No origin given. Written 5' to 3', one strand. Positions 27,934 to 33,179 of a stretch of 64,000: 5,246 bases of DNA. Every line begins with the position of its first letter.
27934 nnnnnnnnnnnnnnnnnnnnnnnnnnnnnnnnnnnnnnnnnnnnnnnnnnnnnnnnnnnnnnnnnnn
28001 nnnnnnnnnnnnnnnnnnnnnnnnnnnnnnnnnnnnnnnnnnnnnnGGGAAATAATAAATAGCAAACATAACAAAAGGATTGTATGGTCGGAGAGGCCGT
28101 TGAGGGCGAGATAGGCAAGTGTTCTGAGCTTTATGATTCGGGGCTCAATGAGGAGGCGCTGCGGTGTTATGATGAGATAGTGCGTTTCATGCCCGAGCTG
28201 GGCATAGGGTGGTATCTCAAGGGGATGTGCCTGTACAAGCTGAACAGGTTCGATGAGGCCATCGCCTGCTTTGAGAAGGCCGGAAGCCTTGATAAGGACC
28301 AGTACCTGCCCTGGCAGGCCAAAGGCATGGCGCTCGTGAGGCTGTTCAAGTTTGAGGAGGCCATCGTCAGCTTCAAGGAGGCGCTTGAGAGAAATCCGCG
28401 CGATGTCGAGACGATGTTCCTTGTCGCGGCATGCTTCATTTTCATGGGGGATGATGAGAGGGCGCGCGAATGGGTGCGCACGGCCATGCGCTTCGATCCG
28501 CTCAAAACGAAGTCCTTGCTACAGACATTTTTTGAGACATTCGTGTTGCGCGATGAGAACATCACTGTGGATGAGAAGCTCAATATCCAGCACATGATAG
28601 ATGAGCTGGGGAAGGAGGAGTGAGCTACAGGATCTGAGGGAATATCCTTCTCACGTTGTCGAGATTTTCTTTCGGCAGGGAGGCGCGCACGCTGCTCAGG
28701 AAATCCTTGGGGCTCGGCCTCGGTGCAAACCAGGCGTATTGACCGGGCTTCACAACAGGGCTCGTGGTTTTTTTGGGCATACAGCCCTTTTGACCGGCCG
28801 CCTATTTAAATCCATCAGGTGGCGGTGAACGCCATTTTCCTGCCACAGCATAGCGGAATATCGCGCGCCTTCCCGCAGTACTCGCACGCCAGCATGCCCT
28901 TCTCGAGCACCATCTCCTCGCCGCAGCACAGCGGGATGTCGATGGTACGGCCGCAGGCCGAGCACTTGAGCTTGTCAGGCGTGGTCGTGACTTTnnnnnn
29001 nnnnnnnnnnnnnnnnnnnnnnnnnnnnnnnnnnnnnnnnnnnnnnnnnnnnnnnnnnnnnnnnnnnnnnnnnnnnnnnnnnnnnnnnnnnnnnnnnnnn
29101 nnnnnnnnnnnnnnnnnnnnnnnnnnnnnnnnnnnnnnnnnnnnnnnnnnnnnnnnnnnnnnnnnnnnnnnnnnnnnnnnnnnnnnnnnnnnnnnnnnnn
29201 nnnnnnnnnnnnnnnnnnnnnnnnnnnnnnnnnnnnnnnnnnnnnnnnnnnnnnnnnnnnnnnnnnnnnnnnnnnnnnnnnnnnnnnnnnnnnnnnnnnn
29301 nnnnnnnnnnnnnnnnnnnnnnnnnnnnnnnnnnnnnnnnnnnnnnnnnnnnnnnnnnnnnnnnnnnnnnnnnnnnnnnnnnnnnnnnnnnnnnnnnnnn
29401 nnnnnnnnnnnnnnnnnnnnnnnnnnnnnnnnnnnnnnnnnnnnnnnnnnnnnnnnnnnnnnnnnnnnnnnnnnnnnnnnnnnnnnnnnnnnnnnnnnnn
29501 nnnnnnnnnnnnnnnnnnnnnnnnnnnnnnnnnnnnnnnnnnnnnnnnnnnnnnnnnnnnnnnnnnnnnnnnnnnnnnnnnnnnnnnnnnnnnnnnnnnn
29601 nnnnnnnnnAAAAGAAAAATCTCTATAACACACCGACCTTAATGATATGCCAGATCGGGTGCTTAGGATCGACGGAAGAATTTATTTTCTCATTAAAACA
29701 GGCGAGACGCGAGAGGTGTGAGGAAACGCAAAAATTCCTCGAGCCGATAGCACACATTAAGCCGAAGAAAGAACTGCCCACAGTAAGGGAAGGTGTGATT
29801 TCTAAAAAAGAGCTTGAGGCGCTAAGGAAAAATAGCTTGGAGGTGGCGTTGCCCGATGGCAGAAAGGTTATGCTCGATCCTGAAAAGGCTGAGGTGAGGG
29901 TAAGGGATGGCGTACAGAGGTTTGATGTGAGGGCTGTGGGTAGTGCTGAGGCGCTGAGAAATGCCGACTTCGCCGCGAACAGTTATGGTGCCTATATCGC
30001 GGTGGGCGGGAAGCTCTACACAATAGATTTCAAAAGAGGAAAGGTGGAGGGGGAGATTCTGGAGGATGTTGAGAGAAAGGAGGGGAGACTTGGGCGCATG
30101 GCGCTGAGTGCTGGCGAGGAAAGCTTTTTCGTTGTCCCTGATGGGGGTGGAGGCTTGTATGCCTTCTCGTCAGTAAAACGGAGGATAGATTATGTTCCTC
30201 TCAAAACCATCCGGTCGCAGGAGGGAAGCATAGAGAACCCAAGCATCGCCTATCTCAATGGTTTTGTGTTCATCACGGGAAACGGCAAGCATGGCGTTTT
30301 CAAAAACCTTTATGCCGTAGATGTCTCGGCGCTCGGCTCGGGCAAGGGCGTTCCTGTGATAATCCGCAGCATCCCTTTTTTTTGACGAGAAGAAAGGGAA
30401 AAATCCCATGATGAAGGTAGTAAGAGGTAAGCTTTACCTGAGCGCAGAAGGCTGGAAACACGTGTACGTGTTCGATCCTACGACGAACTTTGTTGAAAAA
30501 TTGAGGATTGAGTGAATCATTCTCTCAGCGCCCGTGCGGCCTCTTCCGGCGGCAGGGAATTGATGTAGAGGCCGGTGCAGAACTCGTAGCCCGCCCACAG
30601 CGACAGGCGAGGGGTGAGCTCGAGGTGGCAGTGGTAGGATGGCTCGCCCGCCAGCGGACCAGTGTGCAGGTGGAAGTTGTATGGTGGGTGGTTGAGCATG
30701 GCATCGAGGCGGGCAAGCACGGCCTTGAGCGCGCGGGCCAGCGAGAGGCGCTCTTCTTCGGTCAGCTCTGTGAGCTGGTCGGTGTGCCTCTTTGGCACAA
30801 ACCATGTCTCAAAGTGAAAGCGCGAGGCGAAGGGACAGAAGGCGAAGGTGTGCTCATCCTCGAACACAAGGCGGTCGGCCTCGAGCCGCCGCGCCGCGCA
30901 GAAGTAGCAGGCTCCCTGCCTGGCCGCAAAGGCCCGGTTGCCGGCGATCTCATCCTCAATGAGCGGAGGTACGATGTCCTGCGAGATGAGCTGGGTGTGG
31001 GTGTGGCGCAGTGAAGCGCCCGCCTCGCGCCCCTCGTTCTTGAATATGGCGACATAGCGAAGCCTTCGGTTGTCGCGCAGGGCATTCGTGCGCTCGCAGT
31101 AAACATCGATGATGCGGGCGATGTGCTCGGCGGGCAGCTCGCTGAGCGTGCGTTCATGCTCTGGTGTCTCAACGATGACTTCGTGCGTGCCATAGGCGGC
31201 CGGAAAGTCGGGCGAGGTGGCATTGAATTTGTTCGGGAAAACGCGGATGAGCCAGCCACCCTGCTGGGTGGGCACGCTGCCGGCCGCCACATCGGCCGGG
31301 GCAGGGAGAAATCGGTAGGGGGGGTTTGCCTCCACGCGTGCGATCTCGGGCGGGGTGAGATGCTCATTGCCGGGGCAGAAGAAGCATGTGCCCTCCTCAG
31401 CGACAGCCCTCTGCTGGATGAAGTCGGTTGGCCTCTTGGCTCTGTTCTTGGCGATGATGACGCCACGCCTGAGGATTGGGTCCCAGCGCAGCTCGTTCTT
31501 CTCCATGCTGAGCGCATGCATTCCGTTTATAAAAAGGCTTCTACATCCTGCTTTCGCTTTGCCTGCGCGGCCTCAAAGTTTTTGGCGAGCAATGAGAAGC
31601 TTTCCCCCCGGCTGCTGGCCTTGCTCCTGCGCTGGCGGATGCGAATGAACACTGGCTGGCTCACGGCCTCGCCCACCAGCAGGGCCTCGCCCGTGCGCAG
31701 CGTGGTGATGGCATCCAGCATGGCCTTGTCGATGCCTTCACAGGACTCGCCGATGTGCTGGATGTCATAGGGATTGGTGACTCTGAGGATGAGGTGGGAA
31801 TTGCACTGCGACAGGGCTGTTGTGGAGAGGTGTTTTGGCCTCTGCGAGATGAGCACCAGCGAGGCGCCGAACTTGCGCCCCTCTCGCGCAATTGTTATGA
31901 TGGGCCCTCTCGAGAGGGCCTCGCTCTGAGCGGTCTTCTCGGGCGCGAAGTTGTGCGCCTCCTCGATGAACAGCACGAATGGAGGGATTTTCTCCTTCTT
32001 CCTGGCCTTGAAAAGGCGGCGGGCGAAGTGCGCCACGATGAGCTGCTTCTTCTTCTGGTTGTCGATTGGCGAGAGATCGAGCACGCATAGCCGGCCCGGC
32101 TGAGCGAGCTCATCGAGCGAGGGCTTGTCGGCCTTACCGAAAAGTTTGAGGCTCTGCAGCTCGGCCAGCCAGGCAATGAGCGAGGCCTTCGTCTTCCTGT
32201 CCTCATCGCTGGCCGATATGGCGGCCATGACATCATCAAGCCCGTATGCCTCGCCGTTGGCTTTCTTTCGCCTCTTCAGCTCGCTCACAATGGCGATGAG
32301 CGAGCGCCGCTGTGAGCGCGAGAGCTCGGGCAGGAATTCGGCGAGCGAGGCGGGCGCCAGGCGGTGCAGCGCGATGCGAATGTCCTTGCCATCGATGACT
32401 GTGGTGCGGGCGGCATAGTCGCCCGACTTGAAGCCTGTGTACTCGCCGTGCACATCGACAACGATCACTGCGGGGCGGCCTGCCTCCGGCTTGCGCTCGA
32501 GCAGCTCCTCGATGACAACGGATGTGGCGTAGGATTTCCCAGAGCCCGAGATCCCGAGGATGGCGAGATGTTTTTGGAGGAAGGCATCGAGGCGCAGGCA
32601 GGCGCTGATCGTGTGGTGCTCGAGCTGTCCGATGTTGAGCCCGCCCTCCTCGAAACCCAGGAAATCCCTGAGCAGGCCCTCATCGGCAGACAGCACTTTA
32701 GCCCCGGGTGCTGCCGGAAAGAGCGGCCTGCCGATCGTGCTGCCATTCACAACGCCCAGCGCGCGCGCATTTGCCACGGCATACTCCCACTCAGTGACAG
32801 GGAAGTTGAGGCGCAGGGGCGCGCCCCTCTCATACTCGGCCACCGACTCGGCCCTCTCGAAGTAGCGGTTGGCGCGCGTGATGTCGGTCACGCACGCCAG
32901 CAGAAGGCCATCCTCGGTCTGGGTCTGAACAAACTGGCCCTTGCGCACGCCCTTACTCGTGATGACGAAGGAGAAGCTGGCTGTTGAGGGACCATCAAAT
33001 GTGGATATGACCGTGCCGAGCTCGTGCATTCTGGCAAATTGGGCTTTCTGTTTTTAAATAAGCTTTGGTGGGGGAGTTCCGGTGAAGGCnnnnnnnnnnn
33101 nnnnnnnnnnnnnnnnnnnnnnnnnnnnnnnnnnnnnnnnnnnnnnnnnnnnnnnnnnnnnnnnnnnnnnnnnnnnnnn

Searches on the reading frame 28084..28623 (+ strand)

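Call 43: search_protein_families(library=pfam, proteins=[window:28084-28623:+], max_evalue=0.001)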
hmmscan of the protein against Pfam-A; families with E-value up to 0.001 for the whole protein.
window:28084-28623:+ (179 aa): 17 families
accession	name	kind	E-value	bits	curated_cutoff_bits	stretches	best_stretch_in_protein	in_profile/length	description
PF07719.23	TPR_2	-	6.5e-22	76.2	27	2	42-72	3-33/34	Tetratricopeptide repeat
PF00515.34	TPR_1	-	6.6e-19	67.3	27.8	2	42-66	3-27/34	Tetratricopeptide repeat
PF13181.12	TPR_8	-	1e-16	60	25.7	2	43-72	4-33/34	Tetratricopeptide repeat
PF13432.12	TPR_16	-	1.6e-11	44.9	32.7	2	15-66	6-57/65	Tetratricopeptide repeat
PF14559.12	TPR_19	-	4.6e-11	43.3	25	1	89-139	6-56/68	Tetratricopeptide repeat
PF13428.12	TPR_14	-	7.3e-11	42.1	23.5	0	77-115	4-42/44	Tetratricopeptide repeat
PF13414.12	TPR_11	-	6e-10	39.1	26.8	0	50-73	4-27/42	TPR repeat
PF13424.12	TPR_12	-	3.9e-09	37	30.1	0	80-137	9-74/77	Tetratricopeptide repeat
PF13431.12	TPR_17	-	1.5e-07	31.5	24.4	0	97-129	2-34/34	Tetratricopeptide repeat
PF13174.12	TPR_6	-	1.7e-07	31.8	26.3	0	43-65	3-25/33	Tetratricopeptide repeat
PF12895.13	ANAPC3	-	2.8e-07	31.1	27.2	0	43-66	59-82/82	Anaphase-promoting complex, cyclosome, subunit 3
PF13371.12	TPR_9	-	4.6e-07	30.2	35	1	22-66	11-55/73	Tetratricopeptide repeat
PF23914.1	TPR_CcmH_CycH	-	2.1e-06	28.1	42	0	77-159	53-138/158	Cytochrome c-type biogenesis protein H TPR domain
PF23300.3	HEAT_Nup120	-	9.8e-06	26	29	1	27-67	13-53/170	Nucleoporin Nup120, HEAT repeats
PF13176.12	TPR_7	-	3.5e-05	24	27.9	0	46-70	5-31/36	Tetratricopeptide repeat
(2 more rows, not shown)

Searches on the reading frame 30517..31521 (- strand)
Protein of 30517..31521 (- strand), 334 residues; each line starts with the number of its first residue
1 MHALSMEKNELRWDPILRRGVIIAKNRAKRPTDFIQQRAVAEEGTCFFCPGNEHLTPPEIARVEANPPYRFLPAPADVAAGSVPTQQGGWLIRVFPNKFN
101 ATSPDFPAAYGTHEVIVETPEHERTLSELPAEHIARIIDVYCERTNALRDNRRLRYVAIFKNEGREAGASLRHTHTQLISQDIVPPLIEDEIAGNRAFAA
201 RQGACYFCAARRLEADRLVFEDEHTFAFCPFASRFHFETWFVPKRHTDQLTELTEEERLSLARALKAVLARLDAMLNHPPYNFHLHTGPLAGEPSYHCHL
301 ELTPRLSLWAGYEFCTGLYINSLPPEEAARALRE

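Call 43: search_protein_families(library=pfam, proteins=[window:30517-31521:-], max_evalue=0.001)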
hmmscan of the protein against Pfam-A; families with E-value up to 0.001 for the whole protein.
window:30517-31521:- (334 aa): 5 families
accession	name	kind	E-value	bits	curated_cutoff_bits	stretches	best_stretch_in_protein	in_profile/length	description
PF01087.27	GalP_UDP_transf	-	3.1e-17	64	22.1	1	107-185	106-184/184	Galactose-1-phosphate uridyl transferase, N-terminal domain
PF16268.10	DUF4921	-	6.7e-17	62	28.5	1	146-327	213-388/425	Domain of unknown function (DUF4921)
PF01230.28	HIT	-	9.5e-11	42.6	21.5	1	216-302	6-92/98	HIT domain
PF02744.22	GalP_UDP_tr_C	-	5.1e-09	36.5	29.2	1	211-301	24-118/165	Galactose-1-phosphate uridyl transferase, C-terminal domain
PF16285.10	DUF4931_N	-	1.9e-08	34.9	24.1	1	113-180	53-120/124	Domain of unknown function (DUF4931) N-terminal domain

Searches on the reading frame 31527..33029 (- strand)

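Call 10: search_protein_families(library=ncbifam, proteins=[window:31527-33029:-])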
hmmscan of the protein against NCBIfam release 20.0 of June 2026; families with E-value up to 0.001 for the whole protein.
window:31527-33029:- (500 aa): 11 families
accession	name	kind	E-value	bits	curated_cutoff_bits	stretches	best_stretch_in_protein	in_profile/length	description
NF040819.1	helicase_HerA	equivalog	6e-47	160.4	970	2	350-485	403-536/561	DNA double-strand break repair helicase HerA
NF040937.1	HerA_Thermprot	equivalog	1.6e-46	158.7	800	2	311-468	306-465/487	DNA double-strand break repair helicase HerA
NF042944.1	HerA_antiphage_2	equivalog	1.4e-37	129.7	850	2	344-477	422-555/576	anti-phage-associated helicase HerA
NF042943.1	HerA_antiphage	equivalog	1.8e-37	129.1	800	2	334-478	419-563/566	anti-phage-associated helicase HerA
NF053655.1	CedD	equivalog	2.7e-26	92.4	600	1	132-465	200-526/527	DNA-translocating ATPase CedD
NF033849.1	ser_rich_anae_1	subfamily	3.9e-09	34.4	650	1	295-426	957-1099/1163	serine-rich protein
NF045975.1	VirB4_plasma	equivalog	4.3e-06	24.7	590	0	155-201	518-559/894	Mbov_0397 family ICE element conjugal transfer ATPase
NF041214.1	plasmid_TraB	equivalog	5.5e-06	25.2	800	0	328-422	325-414/639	plasmid transfer protein TraB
TIGR02746.1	TraC-F-type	equivalog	0.00023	19.2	567.05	0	258-397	546-684/800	type IV secretion system protein TraC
NF041017.1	DNA_import_CedB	equivalog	0.00029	19.6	700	0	235-402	363-520/590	DNA import protein CedB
TIGR03925.1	T7SS_EccC_b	equivalog_domain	0.00062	18.2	346.55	0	144-224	353-431/564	type VII secretion protein EccCb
